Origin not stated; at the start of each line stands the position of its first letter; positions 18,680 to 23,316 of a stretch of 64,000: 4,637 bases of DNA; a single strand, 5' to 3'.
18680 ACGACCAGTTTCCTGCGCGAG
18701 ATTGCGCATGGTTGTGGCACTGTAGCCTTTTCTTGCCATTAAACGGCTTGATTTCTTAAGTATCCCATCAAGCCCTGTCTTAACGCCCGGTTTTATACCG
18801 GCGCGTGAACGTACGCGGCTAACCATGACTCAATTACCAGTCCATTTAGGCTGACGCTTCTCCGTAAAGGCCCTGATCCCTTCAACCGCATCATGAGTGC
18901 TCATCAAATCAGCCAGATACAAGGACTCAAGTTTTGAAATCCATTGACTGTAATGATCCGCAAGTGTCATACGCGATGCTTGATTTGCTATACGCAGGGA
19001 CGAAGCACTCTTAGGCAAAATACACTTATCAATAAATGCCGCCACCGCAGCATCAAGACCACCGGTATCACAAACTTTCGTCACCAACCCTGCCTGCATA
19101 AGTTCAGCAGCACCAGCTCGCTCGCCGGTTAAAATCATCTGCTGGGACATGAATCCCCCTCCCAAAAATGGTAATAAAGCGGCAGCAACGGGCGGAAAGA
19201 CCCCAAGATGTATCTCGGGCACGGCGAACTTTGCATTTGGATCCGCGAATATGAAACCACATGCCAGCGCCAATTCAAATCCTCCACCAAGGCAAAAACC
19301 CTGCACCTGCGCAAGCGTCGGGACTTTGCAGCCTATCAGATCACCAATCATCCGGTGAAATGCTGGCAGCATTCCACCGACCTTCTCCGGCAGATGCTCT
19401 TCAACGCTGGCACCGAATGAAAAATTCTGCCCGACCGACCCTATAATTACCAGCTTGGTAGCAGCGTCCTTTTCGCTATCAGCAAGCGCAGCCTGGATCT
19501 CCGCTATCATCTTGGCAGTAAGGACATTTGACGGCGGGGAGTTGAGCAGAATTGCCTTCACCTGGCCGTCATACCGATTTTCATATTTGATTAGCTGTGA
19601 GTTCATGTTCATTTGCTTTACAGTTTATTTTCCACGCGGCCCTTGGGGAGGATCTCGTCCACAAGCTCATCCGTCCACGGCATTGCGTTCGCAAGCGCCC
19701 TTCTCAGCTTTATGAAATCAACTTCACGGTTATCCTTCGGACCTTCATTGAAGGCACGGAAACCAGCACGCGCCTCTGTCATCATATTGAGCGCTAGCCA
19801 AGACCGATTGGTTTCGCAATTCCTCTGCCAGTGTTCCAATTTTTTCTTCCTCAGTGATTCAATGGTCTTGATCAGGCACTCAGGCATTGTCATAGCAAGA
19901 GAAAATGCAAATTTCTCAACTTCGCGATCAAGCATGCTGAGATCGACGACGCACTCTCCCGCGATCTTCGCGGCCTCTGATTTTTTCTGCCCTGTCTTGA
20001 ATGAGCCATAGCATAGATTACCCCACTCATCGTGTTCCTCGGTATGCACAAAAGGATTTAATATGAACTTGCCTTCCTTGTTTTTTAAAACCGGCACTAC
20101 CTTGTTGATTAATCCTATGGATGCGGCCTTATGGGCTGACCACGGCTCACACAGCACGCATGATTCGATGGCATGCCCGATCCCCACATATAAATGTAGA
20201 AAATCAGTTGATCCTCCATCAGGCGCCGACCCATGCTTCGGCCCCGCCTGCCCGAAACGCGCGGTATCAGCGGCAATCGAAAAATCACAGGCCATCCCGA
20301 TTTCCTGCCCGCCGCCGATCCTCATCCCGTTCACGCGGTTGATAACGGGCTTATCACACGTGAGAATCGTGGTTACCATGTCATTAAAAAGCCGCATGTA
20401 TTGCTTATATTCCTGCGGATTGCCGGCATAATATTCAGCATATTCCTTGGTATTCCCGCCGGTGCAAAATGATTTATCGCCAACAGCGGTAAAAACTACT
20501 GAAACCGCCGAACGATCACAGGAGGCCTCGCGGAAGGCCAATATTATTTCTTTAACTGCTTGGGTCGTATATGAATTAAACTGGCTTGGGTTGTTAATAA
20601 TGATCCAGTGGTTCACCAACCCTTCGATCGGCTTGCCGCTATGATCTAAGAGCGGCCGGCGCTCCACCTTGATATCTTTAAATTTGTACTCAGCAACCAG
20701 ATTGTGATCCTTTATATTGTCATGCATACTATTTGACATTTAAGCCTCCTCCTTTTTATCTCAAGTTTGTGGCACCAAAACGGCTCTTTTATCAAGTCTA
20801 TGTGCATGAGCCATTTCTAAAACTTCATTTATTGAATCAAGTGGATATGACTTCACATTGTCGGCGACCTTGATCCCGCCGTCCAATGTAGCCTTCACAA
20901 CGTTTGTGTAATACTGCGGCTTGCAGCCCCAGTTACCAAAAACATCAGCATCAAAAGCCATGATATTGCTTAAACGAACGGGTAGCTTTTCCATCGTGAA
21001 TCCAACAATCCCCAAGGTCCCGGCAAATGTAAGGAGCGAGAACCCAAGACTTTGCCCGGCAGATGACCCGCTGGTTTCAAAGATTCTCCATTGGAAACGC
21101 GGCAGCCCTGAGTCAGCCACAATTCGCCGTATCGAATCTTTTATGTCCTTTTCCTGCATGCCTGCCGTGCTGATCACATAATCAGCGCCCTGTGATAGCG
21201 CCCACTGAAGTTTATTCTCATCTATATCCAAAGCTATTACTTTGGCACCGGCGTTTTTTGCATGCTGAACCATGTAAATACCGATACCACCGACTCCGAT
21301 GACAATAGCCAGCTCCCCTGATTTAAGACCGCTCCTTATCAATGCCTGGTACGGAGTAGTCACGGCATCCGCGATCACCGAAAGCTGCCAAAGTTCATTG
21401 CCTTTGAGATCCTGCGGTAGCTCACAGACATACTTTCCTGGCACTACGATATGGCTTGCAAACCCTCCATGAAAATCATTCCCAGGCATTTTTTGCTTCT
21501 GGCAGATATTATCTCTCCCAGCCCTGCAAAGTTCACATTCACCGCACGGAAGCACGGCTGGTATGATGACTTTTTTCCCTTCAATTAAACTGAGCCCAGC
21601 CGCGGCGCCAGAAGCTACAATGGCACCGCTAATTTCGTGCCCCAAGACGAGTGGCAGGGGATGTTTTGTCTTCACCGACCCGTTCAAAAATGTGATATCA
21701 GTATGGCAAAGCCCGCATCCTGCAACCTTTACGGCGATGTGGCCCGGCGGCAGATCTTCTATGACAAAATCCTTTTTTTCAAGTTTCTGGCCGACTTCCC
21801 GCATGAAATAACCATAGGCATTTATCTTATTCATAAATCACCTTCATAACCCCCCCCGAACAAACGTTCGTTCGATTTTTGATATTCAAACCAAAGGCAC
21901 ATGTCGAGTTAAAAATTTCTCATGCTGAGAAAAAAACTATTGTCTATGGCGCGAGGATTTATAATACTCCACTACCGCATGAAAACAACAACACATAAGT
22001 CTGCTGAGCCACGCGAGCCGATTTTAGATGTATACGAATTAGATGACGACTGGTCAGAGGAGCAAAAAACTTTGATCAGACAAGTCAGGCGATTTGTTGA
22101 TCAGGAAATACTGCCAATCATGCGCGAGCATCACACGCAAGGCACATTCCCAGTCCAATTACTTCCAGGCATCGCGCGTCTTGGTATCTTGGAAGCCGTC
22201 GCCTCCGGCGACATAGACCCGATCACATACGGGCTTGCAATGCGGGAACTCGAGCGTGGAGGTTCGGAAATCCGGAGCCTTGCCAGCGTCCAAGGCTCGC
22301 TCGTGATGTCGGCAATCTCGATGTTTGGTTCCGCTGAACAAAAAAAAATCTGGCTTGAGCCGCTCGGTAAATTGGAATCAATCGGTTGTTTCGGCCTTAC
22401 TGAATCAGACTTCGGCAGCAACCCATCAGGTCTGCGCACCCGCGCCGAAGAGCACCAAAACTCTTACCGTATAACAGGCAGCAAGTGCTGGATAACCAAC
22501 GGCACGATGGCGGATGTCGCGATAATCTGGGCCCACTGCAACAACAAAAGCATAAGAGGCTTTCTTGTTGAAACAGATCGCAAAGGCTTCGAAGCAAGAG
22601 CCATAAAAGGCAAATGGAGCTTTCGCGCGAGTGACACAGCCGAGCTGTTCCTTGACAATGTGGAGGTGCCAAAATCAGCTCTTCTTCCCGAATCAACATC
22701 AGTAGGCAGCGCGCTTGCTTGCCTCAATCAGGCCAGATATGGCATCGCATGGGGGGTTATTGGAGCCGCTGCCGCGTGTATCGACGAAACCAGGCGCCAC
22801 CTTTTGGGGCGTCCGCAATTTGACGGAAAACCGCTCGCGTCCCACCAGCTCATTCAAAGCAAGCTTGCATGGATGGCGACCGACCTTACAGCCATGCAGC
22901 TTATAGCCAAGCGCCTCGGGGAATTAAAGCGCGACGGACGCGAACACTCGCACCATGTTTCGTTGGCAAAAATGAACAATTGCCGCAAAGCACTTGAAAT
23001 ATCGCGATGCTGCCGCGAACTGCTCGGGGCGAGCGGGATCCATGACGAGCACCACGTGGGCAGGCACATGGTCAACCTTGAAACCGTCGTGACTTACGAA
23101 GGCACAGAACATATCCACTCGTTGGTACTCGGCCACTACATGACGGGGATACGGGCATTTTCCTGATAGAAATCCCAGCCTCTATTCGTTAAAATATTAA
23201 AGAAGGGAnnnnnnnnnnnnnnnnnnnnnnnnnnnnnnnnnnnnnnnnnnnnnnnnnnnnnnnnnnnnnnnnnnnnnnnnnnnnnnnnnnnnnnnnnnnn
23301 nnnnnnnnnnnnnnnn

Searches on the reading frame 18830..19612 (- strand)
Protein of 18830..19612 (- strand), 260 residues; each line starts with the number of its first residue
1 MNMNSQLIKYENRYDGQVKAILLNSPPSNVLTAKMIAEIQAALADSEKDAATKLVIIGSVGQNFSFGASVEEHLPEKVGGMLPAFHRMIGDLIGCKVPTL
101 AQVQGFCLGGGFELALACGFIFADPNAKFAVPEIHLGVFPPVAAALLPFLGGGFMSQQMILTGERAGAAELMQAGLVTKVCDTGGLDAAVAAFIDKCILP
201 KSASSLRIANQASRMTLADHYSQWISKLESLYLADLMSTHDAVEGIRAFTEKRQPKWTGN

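Call 6: search_protein_families(library=pfam, proteins=[window:18830-19612:-])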
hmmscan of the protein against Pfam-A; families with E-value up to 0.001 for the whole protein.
window:18830-19612:- (260 aa): 2 families
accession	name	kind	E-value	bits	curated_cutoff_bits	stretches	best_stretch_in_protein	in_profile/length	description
PF00378.25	ECH_1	-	3.6e-39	135.1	27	1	17-259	5-250/251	Enoyl-CoA hydratase/isomerase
PF16113.10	ECH_2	-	2.6e-23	83.5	27.2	1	19-192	2-183/335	Enoyl-CoA hydratase/isomerase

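Call 83: search_protein_families(library=ncbifam, proteins=[window:18830-19612:-], max_evalue=1e-20)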
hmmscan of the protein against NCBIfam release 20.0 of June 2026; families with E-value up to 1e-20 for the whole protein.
window:18830-19612:- (260 aa): 34 families (the best 25 are shown)
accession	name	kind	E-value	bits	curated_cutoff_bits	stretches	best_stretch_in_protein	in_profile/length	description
TIGR03189.1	dienoyl_CoA_hyt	equivalog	7.8e-63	212.1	292.5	1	14-258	7-249/251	cyclohexa-1,5-dienecarbonyl-CoA hydratase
NF005803.0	PRK07658.1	equivalog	3.5e-36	124.9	313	1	13-259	7-256/257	enoyl-CoA hydratase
NF007239.0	PRK09674.1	equivalog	5.7e-35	121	371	1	15-259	11-256/257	2,3-dehydroadipyl-CoA hydratase PaaF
NF006566.0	PRK09076.1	subfamily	8.8e-34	117.3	286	1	9-258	6-258/260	enoyl-CoA hydratase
NF051848.1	EnCoAHydtEchA19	equivalog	1.3e-31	110.1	400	1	15-259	7-257/258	enoyl-CoA hydratase EchA19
NF005879.0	PRK07827.1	equivalog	1.4e-31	109.6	283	1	11-258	10-260/261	enoyl-CoA hydratase family protein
NF042430.2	EnCoAhydt_DpgD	equivalog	1.2e-30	106.9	400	1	15-259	4-257/258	enoyl-CoA-hydratase DpgD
NF004795.0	PRK06143.1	subfamily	1.8e-30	106.3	283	1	4-196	6-202/260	enoyl-CoA hydratase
NF006008.0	PRK08139.1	equivalog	5.9e-30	104.7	313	1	14-259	17-265/266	enoyl-CoA hydratase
NF004517.0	PRK05862.1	equivalog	1.9e-29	102.9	396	1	15-258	11-255/257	enoyl-CoA hydratase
NF006007.0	PRK08138.1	subfamily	1.9e-29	102.8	355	1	4-259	5-260/261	enoyl-CoA hydratase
NF005073.0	PRK06495.1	subfamily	1.8e-28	99.5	296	1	14-259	10-256/257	enoyl-CoA hydratase/isomerase family protein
NF046063.1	oxepin_alt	equivalog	3.1e-28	99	300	1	15-256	7-254/254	oxepin-CoA hydrolase, alternative type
NF004796.0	PRK06144.1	subfamily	2.6e-27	95.9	272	1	13-260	13-262/262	enoyl-CoA hydratase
NF004475.0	PRK05809.1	subfamily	2.8e-27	95.8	394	1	14-257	10-257/260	short-chain-enoyl-CoA hydratase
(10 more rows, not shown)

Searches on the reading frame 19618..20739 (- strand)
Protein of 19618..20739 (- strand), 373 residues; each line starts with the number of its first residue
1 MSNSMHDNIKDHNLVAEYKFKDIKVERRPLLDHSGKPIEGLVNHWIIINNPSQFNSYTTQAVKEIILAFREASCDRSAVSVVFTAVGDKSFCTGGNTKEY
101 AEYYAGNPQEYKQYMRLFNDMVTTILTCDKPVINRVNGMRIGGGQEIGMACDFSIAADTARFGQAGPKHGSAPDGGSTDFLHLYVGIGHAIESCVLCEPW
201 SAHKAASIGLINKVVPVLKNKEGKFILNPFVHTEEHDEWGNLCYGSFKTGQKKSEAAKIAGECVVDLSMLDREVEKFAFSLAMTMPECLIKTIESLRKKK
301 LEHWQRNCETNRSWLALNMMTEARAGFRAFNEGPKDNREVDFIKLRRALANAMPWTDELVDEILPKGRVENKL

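Call 6: search_protein_families(library=pfam, proteins=[window:19618-20739:-])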
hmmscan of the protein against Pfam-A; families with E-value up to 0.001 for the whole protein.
window:19618-20739:- (373 aa): 2 families
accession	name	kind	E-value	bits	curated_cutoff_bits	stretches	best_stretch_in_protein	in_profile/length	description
PF00378.25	ECH_1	-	6.7e-38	130.9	27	1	46-217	9-176/251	Enoyl-CoA hydratase/isomerase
PF16113.10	ECH_2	-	6.4e-19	69.1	27.2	1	45-183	3-141/335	Enoyl-CoA hydratase/isomerase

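Call 83: search_protein_families(library=ncbifam, proteins=[window:19618-20739:-], max_evalue=1e-20)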
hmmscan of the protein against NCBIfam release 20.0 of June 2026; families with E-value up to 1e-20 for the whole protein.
window:19618-20739:- (373 aa): 20 families
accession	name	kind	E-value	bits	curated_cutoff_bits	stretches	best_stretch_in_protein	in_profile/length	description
TIGR03200.1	dearomat_oah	equivalog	2.1e-162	540.3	464.45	1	9-364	1-360/360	6-oxocyclohex-1-ene-1-carbonyl-CoA hydratase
TIGR03210.1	badI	equivalog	1.3e-36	126.2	467.6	1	44-217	13-182/256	2-ketocyclohexanecarboxyl-CoA hydrolase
NF005637.0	PRK07396.1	equivalog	8e-36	123.8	380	1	46-219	26-197/273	1,4-dihydroxy-2-naphthoyl-CoA synthase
TIGR01929.1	menB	equivalog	5.8e-32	111.3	342.7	1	46-218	16-186/259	1,4-dihydroxy-2-naphthoyl-CoA synthase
NF046063.1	oxepin_alt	equivalog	2.1e-31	109.3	300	1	46-216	13-182/254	oxepin-CoA hydrolase, alternative type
NF004475.0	PRK05809.1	subfamily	7.7e-29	101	394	1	46-216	17-184/260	short-chain-enoyl-CoA hydratase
NF005700.0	PRK07511.1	subfamily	3.5e-28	98.9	274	1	47-215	17-184/260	enoyl-CoA hydratase family protein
NF051848.1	EnCoAHydtEchA19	equivalog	5.9e-27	94.8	400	1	46-216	13-182/258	enoyl-CoA hydratase EchA19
NF005802.0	PRK07657.1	equivalog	1e-25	90.8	363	1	46-221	17-189/260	enoyl-CoA hydratase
NF004840.0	PRK06190.1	equivalog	1.8e-25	90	253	1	46-216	17-183/260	enoyl-CoA hydratase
NF004634.0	PRK05980.1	equivalog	2.2e-25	89.6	375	1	47-217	17-188/263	crotonase/enoyl-CoA hydratase family protein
NF006109.0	PRK08260.1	subfamily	1.2e-23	83.8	320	1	46-216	17-200/296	enoyl-CoA hydratase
TIGR02280.1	PaaB1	equivalog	2.1e-23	83.1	345.15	1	46-215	12-179/256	2-(1,2-epoxy-1,2-dihydrophenyl)acetyl-CoA isomerase PaaG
NF004517.0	PRK05862.1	equivalog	3e-23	82.6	396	1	45-217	16-182/257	enoyl-CoA hydratase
NF006699.0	PRK09245.1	subfamily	5.8e-23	81.5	354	1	46-216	16-190/266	crotonase/enoyl-CoA hydratase family protein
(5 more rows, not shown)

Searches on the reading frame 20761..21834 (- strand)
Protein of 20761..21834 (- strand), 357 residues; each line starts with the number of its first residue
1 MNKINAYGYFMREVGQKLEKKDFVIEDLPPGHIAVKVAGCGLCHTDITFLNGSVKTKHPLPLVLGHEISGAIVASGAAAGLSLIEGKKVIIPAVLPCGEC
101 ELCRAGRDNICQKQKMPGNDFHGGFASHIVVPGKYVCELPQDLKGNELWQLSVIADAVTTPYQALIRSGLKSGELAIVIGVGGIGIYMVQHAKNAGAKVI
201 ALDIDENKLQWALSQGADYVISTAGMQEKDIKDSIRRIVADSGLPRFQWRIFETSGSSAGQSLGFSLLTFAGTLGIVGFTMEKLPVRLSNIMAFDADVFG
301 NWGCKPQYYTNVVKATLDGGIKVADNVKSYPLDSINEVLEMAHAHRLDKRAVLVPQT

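Call 6: search_protein_families(library=pfam, proteins=[window:20761-21834:-])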
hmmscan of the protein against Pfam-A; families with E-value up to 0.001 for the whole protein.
window:20761-21834:- (357 aa): 4 families
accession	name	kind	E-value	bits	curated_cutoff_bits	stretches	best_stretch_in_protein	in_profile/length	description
PF08240.17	ADH_N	-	3.9e-23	82.1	23.5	1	30-140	2-103/104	Alcohol dehydrogenase GroES-like domain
PF00107.32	ADH_zinc_N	-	5.9e-19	68.7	31.8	1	183-314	1-125/129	Zinc-binding dehydrogenase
PF01262.27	AlaDh_PNT_C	-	0.00059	19.8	23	1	176-237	31-92/214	Alanine dehydrogenase/PNT, C-terminal domain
PF02254.24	TrkA_N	-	0.00071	20.3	23.8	0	177-223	2-48/116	TrkA-N domain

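Call 83: search_protein_families(library=ncbifam, proteins=[window:20761-21834:-], max_evalue=1e-20)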
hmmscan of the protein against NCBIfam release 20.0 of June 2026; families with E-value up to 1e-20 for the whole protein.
window:20761-21834:- (357 aa): 16 families
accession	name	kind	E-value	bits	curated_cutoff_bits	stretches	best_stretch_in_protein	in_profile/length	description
TIGR03201.1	dearomat_had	equivalog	6e-129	430.1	338.65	1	9-355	2-349/349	6-hydroxycyclohex-1-ene-1-carbonyl-CoA dehydrogenase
NF041097.1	keto_inos_dh_IolM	equivalog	3.4e-40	137.9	450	1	30-352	53-387/389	scyllo-inosose 3-dehydrogenase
NF047908.1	AldhRedAhr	equivalog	2.1e-39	135.3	470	1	1-353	1-333/335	NADPH-dependent aldehyde reductase Ahr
NF006940.0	PRK09422.1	equivalog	2.3e-35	122.1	344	1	23-353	17-333/338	alcohol dehydrogenase AdhP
NF010344.0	PRK13771.1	subfamily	3.3e-33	115.1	349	1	21-229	16-219/334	putative alcohol dehydrogenase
TIGR00692.1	tdh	equivalog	4.1e-30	105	458.35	1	22-297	15-280/340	L-threonine 3-dehydrogenase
NF003808.0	PRK05396.1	equivalog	2.2e-29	102.4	380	1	26-303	21-288/341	L-threonine 3-dehydrogenase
TIGR03989.1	Rxyl_3153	subfamily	6.4e-29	101.3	440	0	10-113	6-107/370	NDMA-dependent alcohol dehydrogenase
NF007642.0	PRK10309.1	equivalog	9.2e-29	100.7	550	1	32-284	27-266/347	galactitol-1-phosphate 5-dehydrogenase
NF041172.1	AcrlCoa_red_Thmprot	equivalog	1.1e-27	96.9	500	1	28-232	23-222/334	acryloyl-CoA reductase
TIGR03451.1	mycoS_dep_FDH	equivalog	3.2e-27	95.3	512.9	0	11-113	7-106/358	S-(hydroxymethyl)mycothiol dehydrogenase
TIGR03366.1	HpnZ_proposed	hypoth_equivalog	6.5e-27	94.5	328.1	1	28-282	3-257/315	putative phosphonate catabolism associated alcohol dehydrogenase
TIGR02822.1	adh_fam_2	subfamily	2.3e-26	92.7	283.5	1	29-221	26-214/329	zinc-binding alcohol dehydrogenase family protein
NF007489.0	PRK10083.1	equivalog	3.6e-24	85.4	376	1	28-229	22-219/339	Zn-dependent oxidoreductase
NF007375.0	PRK09880.1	equivalog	3.2e-23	82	469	1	33-342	30-330/344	L-idonate 5-dehydrogenase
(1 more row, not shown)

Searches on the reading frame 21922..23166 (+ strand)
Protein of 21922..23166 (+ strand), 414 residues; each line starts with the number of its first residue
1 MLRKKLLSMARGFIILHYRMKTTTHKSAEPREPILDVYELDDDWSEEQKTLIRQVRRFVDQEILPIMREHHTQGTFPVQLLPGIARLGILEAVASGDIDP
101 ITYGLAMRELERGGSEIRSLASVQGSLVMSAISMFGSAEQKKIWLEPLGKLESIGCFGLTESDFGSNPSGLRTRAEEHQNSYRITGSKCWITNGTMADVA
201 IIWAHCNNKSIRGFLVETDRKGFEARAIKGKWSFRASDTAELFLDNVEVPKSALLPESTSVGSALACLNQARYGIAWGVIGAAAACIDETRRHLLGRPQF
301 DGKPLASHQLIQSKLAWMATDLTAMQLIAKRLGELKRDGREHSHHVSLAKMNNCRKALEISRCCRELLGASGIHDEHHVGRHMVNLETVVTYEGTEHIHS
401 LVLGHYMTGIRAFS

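Call 6: search_protein_families(library=pfam, proteins=[window:21922-23166:+])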
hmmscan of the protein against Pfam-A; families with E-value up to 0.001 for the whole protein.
window:21922-23166:+ (414 aa): 4 families
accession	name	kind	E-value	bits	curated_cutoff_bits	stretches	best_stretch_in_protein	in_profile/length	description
PF00441.29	Acyl-CoA_dh_1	-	3.6e-28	99.1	22.4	1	264-403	7-145/150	Acyl-CoA dehydrogenase, C-terminal domain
PF02771.21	Acyl-CoA_dh_N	-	6.3e-20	72.1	22.9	1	45-149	1-110/113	Acyl-CoA dehydrogenase, N-terminal domain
PF02770.24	Acyl-CoA_dh_M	-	1.9e-19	70.1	33.3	1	156-247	1-97/97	Acyl-CoA dehydrogenase, middle domain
PF08028.16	Acyl-CoA_dh_2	-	7.7e-11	42.9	22.7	1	274-395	2-132/134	Acyl-CoA dehydrogenase, C-terminal domain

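Call 44: search_protein_families(library=ncbifam, proteins=[window:21922-23166:+], max_evalue=1e-10)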
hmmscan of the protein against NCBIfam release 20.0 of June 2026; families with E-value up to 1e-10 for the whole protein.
window:21922-23166:+ (414 aa): 12 families
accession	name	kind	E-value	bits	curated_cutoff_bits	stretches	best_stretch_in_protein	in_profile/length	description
NF052270.1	Staph_DH_FadE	equivalog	1.6e-60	205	600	1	36-413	13-399/400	acyl-CoA dehydrogenase FadE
NF042972.1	AcrlCoAredClosAcrC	equivalog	9.5e-54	182.5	640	1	42-405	3-374/378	acryloyl-CoA reductase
NF045552.1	GlutCoADH_Des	equivalog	1.2e-45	156.3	470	1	43-411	4-383/387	glutaryl-CoA dehydrogenase Acd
NF058590.1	AcCoDHFadEBacil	equivalog_domain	1.1e-40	139.7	600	1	42-350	19-334/586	acyl-CoA dehydrogenase FadE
NF053553.1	prodigi_MBC_PigA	equivalog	2.9e-31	108.9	500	1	44-401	5-373/381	prodigiosin MBC biosynthesis dehydrogenase PigA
NF043006.1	CyhCrbnylCoADH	equivalog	4.9e-31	108.1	650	1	45-405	5-373/380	cyclohexane-1-carbonyl-CoA dehydrogenase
NF045652.1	ProlPCPDhRedW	equivalog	1.9e-30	105.9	650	1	129-376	92-343/376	L-prolyl-[peptidyl-carrier protein] dehydrogenase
NF008997.0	PRK12341.1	equivalog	2.9e-29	102.3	537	1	43-400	4-369/382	acyl-CoA dehydrogenase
NF042439.1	SulpropCoADesulf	equivalog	3.3e-28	98.5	600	1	129-398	83-361/379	3-sulfinopropanoyl-CoA desulfinase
TIGR03207.1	cyc_hxne_CoA_dh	equivalog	2.5e-25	89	575.35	1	45-403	2-367/372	cyclohexanecarboxyl-CoA dehydrogenase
NF002885.1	PRK03354.1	equivalog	1.4e-21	77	540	1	44-404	5-370/378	crotonobetainyl-CoA dehydrogenase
TIGR03204.1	pimC_large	equivalog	1.6e-17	63.5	623.85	1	125-332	93-301/395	pimeloyl-CoA dehydrogenase large subunit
